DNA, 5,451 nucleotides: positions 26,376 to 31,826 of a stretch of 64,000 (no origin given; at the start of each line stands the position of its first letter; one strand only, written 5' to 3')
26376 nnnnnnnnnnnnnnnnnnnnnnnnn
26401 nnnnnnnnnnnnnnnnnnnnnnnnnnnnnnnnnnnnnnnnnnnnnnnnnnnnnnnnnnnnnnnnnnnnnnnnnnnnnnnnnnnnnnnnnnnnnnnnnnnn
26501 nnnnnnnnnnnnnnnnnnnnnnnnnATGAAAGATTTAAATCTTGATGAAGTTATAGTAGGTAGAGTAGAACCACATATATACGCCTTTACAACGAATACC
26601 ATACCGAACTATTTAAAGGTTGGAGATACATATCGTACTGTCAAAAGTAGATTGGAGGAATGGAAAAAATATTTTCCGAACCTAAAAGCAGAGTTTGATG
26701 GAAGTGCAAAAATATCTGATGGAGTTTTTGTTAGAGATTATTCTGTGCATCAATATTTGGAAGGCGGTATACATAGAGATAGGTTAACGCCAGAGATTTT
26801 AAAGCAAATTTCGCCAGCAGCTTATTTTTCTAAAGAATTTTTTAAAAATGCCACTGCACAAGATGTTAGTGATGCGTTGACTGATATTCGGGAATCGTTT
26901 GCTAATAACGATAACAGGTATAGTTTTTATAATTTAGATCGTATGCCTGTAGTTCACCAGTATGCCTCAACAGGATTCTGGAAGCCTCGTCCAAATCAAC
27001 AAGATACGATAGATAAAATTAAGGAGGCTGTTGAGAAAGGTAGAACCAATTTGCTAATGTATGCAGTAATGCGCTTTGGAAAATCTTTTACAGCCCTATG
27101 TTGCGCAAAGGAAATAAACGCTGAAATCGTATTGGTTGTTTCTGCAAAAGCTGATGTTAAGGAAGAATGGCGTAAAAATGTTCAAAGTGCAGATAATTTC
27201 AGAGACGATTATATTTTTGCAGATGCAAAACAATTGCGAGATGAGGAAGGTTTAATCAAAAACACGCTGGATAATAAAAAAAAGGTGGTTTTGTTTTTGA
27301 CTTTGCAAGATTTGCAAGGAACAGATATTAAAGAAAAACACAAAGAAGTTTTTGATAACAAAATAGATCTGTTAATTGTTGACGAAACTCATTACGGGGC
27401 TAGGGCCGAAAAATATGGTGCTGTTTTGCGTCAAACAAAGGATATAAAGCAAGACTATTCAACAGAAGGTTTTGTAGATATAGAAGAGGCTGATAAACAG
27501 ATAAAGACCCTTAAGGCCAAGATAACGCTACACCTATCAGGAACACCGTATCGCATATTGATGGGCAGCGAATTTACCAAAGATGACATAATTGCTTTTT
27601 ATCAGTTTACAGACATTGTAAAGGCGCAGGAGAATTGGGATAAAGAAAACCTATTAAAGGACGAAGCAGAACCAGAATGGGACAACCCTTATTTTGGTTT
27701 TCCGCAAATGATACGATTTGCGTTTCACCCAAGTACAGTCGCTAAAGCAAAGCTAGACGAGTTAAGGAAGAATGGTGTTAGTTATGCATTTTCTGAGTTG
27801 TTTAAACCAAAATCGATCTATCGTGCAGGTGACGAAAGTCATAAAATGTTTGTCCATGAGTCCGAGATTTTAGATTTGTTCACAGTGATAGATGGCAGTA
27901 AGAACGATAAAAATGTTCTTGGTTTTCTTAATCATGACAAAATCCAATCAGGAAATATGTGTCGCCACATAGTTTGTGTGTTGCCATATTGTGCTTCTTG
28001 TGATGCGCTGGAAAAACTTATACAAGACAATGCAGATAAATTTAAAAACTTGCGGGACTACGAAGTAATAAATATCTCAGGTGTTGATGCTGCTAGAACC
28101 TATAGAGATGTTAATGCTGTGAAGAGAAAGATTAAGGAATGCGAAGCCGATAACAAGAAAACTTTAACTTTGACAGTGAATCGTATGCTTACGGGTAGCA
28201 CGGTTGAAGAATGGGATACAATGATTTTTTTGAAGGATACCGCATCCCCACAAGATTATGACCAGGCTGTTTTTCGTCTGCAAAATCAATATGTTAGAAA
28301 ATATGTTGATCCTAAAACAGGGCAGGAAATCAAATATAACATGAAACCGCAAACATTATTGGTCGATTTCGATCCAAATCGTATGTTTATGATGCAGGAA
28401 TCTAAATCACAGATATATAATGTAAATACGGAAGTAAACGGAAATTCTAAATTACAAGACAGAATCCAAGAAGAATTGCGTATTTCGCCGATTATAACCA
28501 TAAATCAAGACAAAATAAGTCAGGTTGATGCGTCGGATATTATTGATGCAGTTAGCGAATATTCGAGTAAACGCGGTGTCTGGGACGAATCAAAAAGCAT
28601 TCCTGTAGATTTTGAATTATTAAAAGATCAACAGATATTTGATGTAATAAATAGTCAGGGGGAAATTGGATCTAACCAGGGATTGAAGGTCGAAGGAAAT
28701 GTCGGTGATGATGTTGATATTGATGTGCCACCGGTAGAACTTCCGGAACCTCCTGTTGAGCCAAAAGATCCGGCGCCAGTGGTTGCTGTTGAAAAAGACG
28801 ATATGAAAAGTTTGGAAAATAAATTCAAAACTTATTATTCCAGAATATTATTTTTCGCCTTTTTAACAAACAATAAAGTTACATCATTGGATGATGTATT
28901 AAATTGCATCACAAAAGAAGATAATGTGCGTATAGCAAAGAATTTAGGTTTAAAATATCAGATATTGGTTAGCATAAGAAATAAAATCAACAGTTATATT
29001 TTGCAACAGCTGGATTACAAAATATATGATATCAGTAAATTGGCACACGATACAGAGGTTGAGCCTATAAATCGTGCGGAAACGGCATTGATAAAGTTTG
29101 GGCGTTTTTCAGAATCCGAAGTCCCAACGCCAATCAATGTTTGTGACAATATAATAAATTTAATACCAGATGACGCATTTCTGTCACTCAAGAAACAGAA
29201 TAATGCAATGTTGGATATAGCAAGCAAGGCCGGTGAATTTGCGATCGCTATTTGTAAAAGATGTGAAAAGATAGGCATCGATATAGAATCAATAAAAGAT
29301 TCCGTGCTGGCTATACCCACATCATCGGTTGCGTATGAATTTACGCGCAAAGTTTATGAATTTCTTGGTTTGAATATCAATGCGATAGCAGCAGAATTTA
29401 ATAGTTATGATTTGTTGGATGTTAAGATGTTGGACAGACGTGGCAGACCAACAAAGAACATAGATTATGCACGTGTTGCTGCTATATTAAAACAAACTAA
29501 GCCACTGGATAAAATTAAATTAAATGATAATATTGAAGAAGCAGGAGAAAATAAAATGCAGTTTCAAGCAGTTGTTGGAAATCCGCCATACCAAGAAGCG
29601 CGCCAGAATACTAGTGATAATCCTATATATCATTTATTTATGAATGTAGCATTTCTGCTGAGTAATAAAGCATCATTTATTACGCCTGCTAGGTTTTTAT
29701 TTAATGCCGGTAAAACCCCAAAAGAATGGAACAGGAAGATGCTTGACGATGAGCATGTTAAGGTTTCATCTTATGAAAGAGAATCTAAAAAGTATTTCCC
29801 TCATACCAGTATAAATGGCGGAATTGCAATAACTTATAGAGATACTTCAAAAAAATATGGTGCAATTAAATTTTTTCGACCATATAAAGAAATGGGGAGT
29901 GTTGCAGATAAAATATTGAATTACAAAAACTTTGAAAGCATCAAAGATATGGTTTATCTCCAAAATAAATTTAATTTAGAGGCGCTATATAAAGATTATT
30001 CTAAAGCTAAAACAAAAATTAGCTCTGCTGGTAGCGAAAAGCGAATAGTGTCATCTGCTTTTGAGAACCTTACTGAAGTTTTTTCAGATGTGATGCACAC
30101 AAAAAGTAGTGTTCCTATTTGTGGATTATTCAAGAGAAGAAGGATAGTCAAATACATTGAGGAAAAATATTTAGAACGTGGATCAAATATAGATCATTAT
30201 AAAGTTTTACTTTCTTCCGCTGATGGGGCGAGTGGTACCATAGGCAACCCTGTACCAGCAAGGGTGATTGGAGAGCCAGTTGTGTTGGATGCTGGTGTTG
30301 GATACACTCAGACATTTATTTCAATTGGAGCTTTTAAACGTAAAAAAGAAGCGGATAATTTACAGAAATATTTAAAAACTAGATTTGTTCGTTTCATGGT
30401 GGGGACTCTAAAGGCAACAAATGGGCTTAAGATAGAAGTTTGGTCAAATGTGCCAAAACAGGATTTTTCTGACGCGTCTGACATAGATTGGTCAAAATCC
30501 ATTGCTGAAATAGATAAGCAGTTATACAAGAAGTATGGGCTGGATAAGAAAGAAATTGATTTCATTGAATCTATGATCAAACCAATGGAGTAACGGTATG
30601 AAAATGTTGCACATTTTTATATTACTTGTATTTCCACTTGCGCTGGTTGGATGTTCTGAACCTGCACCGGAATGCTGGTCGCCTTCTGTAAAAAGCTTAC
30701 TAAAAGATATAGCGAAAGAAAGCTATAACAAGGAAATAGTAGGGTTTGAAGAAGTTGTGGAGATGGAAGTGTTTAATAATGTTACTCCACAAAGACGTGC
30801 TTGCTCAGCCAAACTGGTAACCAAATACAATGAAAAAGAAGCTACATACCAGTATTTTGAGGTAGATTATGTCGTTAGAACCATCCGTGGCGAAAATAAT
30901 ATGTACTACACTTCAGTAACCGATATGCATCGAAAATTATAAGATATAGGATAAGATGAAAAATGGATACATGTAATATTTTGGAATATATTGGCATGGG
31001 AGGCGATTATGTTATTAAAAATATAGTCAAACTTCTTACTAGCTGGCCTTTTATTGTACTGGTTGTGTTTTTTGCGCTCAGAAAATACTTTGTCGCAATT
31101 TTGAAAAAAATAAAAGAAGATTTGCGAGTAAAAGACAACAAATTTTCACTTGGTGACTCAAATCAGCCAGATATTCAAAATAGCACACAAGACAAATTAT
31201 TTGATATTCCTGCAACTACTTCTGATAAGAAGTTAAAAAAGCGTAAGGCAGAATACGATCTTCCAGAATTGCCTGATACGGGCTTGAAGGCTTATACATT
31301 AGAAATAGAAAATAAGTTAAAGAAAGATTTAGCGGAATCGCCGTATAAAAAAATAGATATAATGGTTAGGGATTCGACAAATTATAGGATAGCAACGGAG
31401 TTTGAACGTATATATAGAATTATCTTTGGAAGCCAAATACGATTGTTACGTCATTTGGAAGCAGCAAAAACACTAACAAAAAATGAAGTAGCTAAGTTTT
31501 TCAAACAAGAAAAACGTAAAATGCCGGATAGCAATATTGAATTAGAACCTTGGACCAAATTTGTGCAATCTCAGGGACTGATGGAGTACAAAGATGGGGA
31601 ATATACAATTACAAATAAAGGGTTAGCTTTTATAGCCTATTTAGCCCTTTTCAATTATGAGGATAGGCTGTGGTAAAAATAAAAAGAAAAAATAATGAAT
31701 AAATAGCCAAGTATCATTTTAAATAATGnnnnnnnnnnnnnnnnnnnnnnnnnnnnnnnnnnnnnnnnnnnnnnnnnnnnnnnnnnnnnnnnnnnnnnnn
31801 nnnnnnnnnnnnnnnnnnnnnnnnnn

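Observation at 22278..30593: Tightly coupled five-gene operon: Nudix, DUF2075 ATPase, unknown, degenerate MTase-like, GIY-YIG/helicase/N6A-MTase fusion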

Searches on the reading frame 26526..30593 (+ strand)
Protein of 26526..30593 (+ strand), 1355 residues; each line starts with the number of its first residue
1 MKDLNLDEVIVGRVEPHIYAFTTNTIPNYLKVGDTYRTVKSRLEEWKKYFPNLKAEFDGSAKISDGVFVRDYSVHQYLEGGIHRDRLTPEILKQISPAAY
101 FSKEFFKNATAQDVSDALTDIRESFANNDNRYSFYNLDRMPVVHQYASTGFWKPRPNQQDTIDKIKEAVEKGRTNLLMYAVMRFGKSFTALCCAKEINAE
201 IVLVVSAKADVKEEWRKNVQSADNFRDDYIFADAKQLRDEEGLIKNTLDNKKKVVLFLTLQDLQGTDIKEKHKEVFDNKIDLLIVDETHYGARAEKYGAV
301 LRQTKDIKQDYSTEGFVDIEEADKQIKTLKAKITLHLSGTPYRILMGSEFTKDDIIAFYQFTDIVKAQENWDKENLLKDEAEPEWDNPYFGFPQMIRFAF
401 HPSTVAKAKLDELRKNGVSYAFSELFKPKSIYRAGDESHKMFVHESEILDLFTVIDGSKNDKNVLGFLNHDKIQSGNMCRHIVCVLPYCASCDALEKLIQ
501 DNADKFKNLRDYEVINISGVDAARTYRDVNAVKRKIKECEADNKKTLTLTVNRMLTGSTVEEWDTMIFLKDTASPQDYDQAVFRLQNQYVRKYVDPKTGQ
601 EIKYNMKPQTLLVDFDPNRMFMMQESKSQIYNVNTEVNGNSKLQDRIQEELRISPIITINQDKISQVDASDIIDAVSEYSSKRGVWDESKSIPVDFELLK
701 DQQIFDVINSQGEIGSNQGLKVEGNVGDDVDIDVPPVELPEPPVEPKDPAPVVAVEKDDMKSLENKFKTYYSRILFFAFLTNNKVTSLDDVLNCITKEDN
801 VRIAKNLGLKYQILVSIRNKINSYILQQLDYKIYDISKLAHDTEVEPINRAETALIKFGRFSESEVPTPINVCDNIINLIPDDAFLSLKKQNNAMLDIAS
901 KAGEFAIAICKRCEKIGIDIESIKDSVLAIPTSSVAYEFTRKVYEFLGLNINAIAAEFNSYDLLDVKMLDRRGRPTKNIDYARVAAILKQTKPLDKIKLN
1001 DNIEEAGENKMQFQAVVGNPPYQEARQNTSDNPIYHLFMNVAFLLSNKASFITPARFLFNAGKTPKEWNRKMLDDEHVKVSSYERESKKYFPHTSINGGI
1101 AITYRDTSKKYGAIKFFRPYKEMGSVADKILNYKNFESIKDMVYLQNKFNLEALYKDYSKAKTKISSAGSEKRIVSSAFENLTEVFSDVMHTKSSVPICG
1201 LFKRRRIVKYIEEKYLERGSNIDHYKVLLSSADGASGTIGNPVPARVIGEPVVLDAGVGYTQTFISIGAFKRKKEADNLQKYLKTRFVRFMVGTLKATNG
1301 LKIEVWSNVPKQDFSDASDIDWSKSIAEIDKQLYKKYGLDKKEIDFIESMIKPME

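Call 5: search_protein_families(library=pfam, proteins=[window:26526-30593:+], max_evalue=0.01)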
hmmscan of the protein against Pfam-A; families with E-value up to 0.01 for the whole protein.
window:26526-30593:+ (1355 aa): 3 families
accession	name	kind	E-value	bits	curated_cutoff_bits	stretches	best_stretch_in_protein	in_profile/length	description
PF07669.17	Eco57I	-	1.1e-17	65.1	25.3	1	948-1084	5-165/171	Eco57I restriction-modification methylase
PF04851.21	ResIII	-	6.2e-14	52.7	22.5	1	153-342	3-163/164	Type III restriction enzyme, res subunit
PF10544.15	T5orf172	-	0.00079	20.3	20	1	17-62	2-47/101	T5orf172 domain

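Call 6: search_protein_families(library=padloc, proteins=[window:26526-30593:+], max_evalue=0.01)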
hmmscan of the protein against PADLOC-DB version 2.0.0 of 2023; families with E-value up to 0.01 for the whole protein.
window:26526-30593:+ (1355 aa): 3 families
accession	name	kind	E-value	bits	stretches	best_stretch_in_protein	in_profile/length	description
PDLC03626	REase_MTase_IIG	-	0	1281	1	6-1354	12-1359/1359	Type IIG restriction enzyme-methyltransferase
PDLC03375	MTase_II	-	2.5e-30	104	1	1008-1354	6-348/348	Type II methyltransferase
PDLC01439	typeIV_DinG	-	0.0039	13.9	1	151-216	14-77/575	CAS-IV-A; associated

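Call 7: search_protein_families(library=ncbifam, proteins=[window:26526-30593:+], max_evalue=0.01)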
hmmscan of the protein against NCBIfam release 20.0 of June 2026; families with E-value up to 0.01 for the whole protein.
window:26526-30593:+ (1355 aa): 0 families

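Call 34: search_solved_structures(query=window:26526-30593:+, max_evalue=0.01)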
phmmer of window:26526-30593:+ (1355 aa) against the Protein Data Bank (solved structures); distinct sequences matched with E-value up to 0.01: 0.

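Call 44: search_protein_families(library=phrogs, proteins=[window:26526-30593:+], max_evalue=0.001)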
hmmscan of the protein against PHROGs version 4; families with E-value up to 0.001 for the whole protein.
window:26526-30593:+ (1355 aa): 2 families
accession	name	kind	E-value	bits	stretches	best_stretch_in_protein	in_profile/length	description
phrog_3689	-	other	1.3e-09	38.6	1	982-1063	37-125/348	DNA methyltransferase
phrog_11371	-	unknown function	0.00016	21.9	0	1269-1317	191-239/383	-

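Call 51: list_cluster_members(proteins=[L029:9008-12967:+, window:26526-30593:+, window:25549-26529:+, window:24647-25480:+, window:22666-24642:+])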
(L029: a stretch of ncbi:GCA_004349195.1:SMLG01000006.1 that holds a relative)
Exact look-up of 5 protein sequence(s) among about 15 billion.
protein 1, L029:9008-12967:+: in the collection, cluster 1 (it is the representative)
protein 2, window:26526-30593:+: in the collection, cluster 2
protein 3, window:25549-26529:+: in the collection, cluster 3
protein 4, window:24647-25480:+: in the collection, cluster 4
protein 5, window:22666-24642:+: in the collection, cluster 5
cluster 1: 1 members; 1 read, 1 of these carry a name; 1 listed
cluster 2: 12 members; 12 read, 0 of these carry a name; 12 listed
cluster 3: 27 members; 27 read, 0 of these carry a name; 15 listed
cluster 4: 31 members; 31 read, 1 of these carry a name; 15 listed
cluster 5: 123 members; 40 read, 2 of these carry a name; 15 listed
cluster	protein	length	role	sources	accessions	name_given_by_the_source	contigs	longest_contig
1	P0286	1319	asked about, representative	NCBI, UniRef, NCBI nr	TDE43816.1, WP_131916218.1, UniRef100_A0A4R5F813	restriction endonuclease [Flavobacterium rhamnosiphilum] | Restriction endonuclease n=1 Tax=Flavobacterium rhamnosiphilum TaxID=2541724 ... | Eco57I restriction-modification methylase domain-containing protein [Flavobacterium ...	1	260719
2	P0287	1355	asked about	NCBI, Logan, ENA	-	-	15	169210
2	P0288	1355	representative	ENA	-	-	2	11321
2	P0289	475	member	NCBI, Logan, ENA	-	-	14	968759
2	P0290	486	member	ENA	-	-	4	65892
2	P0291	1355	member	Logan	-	-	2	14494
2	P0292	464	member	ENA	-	-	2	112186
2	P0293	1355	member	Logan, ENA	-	-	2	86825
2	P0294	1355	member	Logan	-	-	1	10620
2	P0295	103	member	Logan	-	-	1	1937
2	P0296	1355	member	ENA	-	-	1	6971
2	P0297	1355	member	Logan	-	-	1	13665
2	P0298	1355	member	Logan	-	-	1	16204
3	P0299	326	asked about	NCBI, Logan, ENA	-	-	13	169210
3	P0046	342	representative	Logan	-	-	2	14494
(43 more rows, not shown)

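Call 80: search_solved_structures(query=A4, max_evalue=1)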
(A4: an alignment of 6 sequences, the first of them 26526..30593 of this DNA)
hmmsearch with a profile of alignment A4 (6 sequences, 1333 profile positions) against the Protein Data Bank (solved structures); distinct sequences matched with E-value up to 1: 0.

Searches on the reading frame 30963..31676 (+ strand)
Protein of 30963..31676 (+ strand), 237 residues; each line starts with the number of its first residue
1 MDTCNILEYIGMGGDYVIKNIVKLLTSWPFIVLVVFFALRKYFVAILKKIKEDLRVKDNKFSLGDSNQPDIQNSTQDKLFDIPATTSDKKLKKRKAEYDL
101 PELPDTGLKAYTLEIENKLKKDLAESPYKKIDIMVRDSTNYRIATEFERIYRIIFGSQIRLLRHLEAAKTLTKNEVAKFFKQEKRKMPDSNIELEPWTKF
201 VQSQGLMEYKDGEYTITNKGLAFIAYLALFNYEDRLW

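Call 5: search_protein_families(library=pfam, proteins=[window:30963-31676:+], max_evalue=0.01)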
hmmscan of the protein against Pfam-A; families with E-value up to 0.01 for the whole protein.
window:30963-31676:+ (237 aa): 0 families

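Call 6: search_protein_families(library=padloc, proteins=[window:30963-31676:+], max_evalue=0.01)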
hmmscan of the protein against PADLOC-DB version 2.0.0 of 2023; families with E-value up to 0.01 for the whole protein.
window:30963-31676:+ (237 aa): 0 families

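Call 7: search_protein_families(library=ncbifam, proteins=[window:30963-31676:+], max_evalue=0.01)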
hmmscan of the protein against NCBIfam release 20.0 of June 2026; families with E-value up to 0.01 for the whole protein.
window:30963-31676:+ (237 aa): 2 families
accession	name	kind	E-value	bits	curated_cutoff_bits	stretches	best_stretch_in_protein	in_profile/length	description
NF053610.1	Sso10a_fam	subfamily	0.001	19.1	60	1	194-223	34-63/64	Sso10a family chromatin protein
TIGR03209.1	P21_Cbot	equivalog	0.0072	16.3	138.35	0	70-178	20-131/142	botulinum neurotoxin transcription-activating sigma factor BotR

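Call 44: search_protein_families(library=phrogs, proteins=[window:30963-31676:+], max_evalue=0.001)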
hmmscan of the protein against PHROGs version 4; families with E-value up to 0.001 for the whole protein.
window:30963-31676:+ (237 aa): 0 families
